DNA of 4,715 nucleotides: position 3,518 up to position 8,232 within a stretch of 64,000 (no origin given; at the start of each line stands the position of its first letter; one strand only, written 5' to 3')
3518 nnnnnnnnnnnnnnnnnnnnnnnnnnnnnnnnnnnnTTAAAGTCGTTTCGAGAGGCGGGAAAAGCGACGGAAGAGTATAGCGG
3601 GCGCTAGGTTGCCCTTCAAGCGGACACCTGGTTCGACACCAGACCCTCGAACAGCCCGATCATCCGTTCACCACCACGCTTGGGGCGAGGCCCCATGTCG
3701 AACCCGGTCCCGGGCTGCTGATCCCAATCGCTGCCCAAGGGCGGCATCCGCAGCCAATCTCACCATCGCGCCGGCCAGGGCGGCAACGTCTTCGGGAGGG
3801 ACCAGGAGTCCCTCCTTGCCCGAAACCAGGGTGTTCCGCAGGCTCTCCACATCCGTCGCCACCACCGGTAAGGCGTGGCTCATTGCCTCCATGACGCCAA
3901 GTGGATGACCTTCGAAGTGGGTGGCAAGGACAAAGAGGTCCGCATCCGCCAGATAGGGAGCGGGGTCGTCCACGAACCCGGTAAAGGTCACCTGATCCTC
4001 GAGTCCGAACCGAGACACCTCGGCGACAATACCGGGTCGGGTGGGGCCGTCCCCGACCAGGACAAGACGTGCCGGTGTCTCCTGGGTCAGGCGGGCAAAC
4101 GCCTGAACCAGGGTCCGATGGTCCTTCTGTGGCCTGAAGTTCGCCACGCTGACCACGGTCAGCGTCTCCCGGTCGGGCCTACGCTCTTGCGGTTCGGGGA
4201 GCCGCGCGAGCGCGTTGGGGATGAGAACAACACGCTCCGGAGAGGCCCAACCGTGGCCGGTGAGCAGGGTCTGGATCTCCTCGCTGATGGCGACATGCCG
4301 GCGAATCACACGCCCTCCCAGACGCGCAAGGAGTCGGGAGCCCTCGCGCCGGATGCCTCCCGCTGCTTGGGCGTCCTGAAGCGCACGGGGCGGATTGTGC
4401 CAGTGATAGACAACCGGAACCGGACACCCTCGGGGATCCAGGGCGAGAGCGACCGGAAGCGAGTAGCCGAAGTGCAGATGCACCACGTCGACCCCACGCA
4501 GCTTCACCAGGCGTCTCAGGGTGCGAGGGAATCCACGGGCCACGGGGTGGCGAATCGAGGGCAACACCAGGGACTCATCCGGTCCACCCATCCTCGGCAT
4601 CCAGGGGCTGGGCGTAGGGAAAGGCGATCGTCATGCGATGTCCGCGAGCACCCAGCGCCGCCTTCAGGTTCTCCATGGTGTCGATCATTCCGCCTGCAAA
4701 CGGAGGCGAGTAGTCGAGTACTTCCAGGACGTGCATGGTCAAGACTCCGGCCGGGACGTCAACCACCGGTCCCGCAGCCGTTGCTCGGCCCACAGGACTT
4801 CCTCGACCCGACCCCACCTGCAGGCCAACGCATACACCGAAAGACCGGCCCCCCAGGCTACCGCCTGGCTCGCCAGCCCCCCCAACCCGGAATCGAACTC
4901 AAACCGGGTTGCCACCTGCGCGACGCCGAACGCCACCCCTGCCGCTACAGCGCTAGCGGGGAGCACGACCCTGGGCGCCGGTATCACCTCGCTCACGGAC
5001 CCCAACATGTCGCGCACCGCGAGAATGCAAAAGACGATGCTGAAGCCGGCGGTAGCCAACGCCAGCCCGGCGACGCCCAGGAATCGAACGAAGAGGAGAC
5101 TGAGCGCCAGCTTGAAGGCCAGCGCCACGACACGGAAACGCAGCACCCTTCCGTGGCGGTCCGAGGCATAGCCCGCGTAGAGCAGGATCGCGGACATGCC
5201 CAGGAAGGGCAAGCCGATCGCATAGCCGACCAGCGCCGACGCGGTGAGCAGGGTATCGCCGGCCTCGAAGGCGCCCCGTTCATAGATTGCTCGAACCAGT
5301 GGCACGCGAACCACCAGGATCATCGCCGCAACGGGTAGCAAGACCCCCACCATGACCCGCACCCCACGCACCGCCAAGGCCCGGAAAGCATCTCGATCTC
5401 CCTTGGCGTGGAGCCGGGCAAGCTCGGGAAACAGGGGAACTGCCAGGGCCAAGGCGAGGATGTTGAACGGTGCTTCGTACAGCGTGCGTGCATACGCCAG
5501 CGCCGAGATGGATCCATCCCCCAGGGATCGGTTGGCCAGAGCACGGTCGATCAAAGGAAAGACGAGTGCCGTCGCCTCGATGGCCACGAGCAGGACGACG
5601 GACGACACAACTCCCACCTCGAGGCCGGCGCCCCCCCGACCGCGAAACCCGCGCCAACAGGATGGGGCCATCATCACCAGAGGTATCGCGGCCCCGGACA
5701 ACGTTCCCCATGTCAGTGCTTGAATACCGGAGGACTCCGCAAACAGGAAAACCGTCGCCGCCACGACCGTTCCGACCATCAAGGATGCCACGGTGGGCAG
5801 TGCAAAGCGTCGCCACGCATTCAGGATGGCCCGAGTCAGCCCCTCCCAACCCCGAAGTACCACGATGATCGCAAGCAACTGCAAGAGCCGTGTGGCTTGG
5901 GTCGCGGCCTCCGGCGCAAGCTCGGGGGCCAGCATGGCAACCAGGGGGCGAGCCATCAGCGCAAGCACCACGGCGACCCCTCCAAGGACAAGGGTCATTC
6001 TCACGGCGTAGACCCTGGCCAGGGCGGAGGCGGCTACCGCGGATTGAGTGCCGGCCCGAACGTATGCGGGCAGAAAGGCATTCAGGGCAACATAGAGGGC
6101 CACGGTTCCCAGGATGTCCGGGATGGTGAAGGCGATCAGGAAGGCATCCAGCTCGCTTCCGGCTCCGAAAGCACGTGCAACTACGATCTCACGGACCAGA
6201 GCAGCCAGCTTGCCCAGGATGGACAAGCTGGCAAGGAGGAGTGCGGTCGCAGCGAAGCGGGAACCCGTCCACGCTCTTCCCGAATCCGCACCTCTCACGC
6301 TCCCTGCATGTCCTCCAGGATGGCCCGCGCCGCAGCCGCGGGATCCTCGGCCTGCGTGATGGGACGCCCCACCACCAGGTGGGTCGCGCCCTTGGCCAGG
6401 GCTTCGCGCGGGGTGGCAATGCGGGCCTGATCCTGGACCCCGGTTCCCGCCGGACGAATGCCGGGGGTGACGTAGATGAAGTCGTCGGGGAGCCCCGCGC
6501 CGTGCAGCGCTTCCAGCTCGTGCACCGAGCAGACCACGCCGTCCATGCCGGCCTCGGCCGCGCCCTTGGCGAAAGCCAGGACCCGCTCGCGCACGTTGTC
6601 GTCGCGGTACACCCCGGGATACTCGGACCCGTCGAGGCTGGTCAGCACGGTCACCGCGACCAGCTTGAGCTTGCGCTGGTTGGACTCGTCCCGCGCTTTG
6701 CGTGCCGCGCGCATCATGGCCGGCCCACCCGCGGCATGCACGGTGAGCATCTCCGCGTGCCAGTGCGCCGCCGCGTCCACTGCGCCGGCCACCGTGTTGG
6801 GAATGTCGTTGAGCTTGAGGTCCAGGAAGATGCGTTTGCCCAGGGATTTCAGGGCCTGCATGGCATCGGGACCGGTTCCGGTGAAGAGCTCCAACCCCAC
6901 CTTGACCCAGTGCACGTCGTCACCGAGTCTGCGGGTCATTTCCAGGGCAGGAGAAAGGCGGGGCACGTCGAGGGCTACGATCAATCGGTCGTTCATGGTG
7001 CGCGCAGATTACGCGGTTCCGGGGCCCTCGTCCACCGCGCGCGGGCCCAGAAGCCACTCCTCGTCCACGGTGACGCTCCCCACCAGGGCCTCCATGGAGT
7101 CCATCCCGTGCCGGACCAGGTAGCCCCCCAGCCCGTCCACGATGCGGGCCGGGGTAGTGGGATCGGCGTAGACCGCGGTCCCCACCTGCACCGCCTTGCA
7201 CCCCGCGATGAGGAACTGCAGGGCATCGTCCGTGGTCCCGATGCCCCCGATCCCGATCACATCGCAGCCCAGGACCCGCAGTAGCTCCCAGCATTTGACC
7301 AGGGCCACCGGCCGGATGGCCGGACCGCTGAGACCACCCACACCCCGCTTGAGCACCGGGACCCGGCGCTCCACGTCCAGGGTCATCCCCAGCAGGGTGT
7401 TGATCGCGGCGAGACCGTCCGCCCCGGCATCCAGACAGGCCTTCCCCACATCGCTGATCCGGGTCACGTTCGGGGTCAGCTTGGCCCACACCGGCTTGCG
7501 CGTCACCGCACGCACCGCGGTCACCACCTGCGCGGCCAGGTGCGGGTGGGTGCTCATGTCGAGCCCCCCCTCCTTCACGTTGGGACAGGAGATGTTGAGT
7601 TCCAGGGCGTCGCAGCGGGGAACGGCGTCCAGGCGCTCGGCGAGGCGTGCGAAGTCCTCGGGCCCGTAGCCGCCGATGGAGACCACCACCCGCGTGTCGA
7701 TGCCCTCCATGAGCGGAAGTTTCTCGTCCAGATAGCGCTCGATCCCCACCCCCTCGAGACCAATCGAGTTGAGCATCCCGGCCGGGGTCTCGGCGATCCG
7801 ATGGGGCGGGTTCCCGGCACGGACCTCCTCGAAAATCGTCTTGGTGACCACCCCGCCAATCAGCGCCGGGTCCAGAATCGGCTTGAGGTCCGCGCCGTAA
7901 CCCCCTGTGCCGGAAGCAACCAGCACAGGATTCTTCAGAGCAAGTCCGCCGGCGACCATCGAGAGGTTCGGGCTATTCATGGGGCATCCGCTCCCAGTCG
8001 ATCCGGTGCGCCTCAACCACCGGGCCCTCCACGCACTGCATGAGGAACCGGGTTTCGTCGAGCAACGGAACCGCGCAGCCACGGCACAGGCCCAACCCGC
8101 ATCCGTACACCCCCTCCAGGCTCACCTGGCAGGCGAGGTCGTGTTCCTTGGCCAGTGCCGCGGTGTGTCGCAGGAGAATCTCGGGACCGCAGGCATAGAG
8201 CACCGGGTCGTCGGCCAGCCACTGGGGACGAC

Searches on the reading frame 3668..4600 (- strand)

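Call 49: search_protein_families(library=pfam, proteins=[window:3668-4600:-], max_evalue=0.00001)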
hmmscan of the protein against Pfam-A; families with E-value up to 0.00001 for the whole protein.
window:3668-4600:- (310 aa): 5 families
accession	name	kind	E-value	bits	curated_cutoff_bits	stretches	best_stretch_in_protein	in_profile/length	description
PF13692.12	Glyco_trans_1_4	-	8.6e-36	123.7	27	1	148-285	3-142/142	Glycosyl transferases group 1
PF00534.26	Glycos_transf_1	-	1.6e-31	109.6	26.4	1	139-298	8-171/172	Glycosyl transferases group 1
PF13579.12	Glyco_trans_4_4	-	5.3e-12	46.8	29.7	1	18-129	53-157/158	Glycosyl transferase 4-like domain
PF13439.12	Glyco_transf_4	-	1.9e-11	44.7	28.5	1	18-130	54-165/170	Glycosyltransferase Family 4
PF20706.3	GT4-conflict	-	2e-06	27.5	26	1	67-250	122-312/385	Family 4 Glycosyltransferase in conflict systems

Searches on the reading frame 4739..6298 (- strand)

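Call 49: search_protein_families(library=pfam, proteins=[window:4739-6298:-], max_evalue=0.00001)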
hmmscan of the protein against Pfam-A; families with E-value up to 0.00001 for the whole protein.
window:4739-6298:- (519 aa): 1 family
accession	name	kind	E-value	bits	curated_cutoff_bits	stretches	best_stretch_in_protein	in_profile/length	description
PF03023.19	MurJ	-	1.1e-53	182.9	27.4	1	40-429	1-397/451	Lipid II flippase MurJ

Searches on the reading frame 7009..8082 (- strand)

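Call 10: search_protein_families(library=pfam, proteins=[window:7009-8082:-], max_evalue=0.01)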
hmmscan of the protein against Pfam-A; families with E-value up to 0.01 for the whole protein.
window:7009-8082:- (357 aa): 2 families
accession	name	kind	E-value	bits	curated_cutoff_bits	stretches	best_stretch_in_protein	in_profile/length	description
PF01180.27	DHO_dh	-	8.6e-64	216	27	1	45-319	7-288/291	Dihydroorotate dehydrogenase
PF01207.24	Dus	-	4.5e-05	23.2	20.4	1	130-202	54-129/311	Dihydrouridine synthase (Dus)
